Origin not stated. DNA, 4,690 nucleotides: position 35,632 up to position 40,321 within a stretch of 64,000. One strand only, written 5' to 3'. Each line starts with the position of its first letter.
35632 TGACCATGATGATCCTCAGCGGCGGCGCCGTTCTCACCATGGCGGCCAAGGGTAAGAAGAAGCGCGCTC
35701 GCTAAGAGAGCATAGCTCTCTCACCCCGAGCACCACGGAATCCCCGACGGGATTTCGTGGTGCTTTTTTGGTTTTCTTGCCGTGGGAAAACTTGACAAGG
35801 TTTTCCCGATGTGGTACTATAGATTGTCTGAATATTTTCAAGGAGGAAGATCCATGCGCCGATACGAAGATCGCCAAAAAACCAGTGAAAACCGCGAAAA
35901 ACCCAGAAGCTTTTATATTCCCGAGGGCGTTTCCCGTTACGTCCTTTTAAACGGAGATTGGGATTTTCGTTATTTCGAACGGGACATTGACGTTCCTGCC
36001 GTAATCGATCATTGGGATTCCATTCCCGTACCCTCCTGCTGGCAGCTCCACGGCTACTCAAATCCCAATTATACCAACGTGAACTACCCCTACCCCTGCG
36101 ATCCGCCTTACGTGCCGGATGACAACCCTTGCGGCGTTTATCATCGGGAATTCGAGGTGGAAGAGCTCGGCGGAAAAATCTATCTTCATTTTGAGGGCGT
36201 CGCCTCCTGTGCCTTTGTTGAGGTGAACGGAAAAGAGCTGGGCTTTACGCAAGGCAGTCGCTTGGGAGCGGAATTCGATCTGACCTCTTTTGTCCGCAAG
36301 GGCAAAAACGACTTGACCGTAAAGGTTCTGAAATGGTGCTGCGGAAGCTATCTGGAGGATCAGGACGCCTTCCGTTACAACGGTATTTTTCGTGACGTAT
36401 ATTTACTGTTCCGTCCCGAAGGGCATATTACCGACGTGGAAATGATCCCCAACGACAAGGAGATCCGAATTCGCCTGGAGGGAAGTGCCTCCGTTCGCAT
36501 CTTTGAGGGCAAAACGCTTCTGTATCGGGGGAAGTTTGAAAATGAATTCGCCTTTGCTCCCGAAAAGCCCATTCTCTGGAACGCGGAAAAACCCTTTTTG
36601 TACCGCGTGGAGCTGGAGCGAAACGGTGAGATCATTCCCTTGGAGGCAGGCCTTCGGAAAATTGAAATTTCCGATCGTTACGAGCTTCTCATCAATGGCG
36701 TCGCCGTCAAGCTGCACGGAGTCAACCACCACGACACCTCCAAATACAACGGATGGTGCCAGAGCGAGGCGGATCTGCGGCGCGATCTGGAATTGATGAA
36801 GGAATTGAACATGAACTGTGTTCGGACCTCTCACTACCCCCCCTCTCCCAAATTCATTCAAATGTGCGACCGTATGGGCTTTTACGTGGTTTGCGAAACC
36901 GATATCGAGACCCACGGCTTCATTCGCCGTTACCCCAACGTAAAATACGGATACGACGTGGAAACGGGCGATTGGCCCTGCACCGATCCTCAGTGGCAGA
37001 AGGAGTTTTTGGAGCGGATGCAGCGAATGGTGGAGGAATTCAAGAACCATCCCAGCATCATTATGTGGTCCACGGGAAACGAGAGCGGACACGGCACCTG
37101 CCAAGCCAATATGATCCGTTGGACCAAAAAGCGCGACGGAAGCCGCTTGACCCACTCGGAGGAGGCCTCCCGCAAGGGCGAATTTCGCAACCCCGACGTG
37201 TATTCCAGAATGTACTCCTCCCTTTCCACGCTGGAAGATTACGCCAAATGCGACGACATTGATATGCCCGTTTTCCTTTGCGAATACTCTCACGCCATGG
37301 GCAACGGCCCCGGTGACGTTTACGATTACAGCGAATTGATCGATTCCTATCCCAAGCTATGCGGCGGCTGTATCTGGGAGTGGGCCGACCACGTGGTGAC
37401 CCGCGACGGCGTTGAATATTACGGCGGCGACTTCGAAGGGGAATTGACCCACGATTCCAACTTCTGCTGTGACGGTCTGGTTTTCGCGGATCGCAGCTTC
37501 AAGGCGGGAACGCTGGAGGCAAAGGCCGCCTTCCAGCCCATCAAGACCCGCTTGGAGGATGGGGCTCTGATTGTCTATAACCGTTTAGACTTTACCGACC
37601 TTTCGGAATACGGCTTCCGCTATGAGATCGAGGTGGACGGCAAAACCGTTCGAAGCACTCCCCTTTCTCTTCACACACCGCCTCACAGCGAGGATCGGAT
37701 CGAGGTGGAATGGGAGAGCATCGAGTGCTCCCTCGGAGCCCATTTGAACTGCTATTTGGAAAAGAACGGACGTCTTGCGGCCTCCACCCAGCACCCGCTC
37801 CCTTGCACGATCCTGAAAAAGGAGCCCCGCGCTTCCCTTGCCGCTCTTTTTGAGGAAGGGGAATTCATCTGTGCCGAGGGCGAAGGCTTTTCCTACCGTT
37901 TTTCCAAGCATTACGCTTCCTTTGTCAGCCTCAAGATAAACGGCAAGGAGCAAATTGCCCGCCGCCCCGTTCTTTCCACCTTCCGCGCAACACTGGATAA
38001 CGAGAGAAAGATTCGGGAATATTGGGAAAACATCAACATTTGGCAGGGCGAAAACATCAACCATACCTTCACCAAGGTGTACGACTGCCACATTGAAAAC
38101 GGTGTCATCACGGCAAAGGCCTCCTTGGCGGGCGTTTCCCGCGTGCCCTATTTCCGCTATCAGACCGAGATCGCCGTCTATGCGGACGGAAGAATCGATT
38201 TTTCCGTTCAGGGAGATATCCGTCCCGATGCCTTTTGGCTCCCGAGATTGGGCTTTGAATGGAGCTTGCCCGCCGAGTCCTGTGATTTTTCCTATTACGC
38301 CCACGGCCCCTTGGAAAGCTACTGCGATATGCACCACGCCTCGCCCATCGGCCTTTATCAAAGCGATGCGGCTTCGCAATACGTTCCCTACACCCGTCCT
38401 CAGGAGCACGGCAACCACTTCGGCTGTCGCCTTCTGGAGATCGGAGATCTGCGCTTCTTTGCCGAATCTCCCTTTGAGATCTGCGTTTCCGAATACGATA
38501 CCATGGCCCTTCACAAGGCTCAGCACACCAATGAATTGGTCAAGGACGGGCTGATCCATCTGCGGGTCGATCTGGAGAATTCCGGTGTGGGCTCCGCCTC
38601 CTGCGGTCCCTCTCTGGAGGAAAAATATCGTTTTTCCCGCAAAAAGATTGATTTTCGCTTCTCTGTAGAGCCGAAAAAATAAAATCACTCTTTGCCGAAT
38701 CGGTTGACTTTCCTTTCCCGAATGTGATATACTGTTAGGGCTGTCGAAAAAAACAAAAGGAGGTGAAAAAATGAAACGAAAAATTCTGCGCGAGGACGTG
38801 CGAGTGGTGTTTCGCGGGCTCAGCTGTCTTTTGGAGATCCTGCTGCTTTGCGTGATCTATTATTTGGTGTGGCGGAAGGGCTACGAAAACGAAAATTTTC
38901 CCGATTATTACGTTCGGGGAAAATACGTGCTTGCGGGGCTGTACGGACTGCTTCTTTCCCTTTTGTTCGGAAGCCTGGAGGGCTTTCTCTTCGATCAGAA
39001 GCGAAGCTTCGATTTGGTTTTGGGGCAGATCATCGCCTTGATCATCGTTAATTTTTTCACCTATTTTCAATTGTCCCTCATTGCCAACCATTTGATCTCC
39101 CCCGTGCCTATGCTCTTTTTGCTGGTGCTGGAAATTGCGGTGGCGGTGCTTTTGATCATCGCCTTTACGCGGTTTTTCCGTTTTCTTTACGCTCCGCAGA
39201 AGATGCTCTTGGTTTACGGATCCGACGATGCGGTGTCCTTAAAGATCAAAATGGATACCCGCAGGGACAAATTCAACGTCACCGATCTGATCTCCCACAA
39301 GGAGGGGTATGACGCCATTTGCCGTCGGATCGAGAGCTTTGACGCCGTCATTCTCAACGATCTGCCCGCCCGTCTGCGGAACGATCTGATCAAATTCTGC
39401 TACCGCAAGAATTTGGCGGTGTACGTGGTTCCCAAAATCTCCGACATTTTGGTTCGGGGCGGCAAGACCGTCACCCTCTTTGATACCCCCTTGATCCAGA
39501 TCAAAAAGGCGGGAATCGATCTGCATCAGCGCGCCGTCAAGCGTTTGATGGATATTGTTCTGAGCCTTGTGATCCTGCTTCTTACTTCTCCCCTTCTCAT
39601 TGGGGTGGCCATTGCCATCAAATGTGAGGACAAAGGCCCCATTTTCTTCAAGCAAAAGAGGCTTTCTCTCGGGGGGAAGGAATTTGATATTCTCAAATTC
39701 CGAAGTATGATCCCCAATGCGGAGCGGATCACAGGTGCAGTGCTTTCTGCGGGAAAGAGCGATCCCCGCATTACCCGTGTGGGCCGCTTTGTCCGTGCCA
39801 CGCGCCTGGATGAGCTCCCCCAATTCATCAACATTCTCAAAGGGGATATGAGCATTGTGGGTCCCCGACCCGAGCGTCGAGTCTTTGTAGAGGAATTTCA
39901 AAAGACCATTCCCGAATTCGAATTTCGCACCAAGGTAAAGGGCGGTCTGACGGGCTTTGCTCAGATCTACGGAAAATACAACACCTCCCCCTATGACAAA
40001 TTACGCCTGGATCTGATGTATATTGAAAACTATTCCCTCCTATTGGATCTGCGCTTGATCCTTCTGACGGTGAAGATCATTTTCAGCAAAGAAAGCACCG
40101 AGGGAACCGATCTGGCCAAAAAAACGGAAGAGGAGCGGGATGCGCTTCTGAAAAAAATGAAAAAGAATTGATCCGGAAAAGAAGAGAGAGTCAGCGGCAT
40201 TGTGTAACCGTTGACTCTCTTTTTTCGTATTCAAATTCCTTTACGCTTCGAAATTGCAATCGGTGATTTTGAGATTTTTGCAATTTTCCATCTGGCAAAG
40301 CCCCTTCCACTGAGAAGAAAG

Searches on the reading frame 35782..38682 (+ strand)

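Call 18: search_protein_families(library=pfam, proteins=[window:35782-38682:+], max_evalue=0.001)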
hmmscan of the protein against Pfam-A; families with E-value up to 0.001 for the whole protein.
window:35782-38682:+ (966 aa): 7 families
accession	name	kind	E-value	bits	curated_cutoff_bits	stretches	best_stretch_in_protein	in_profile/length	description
PF02836.23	Glyco_hydro_2_C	-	1.4e-79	267.8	21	1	295-588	2-301/302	Glycosyl hydrolases family 2, TIM barrel domain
PF02929.23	Bgal_small_N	-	4.8e-55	187.4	25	1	700-961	2-247/248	Beta galactosidase small chain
PF02837.24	Glyco_hydro_2_N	-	4.6e-41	141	28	1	56-212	4-169/169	Glycosyl hydrolases family 2, sugar binding domain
PF16353.11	LacZ_4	-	3.5e-10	40.4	27.3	1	597-668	2-69/87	Beta-galactosidase, domain 4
PF22666.2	Glyco_hydro_2_N2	-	8.9e-08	32.8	27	1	119-182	51-117/167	Glycosyl hydrolase 2 galactose-binding domain-like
PF03198.20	Glyco_hydro_72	-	0.00022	21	25.9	0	301-449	27-160/314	Glucanosyltransferase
PF02449.21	Glyco_hydro_42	-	0.00073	19.4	21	0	398-438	101-141/376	Beta-galactosidase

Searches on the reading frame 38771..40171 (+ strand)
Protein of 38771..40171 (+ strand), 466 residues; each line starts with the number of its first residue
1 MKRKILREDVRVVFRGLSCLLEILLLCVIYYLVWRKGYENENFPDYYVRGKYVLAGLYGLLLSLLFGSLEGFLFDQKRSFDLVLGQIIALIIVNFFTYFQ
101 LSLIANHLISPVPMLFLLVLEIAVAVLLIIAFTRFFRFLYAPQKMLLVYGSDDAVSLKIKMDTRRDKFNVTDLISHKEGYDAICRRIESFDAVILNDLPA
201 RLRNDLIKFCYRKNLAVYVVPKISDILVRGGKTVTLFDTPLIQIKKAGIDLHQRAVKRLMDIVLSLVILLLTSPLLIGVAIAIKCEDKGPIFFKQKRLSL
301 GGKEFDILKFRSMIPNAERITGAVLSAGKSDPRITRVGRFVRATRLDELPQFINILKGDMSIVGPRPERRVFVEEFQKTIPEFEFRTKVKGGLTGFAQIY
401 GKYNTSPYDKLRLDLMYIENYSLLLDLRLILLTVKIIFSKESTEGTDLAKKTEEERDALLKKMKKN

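Call 18: search_protein_families(library=pfam, proteins=[window:38771-40171:+], max_evalue=0.001)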
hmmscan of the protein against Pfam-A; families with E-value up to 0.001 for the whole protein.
window:38771-40171:+ (466 aa): 1 family
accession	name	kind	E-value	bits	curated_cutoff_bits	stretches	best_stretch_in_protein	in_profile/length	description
PF02397.22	Bac_transf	-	7e-64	215.1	27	1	257-438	1-178/179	Bacterial sugar transferase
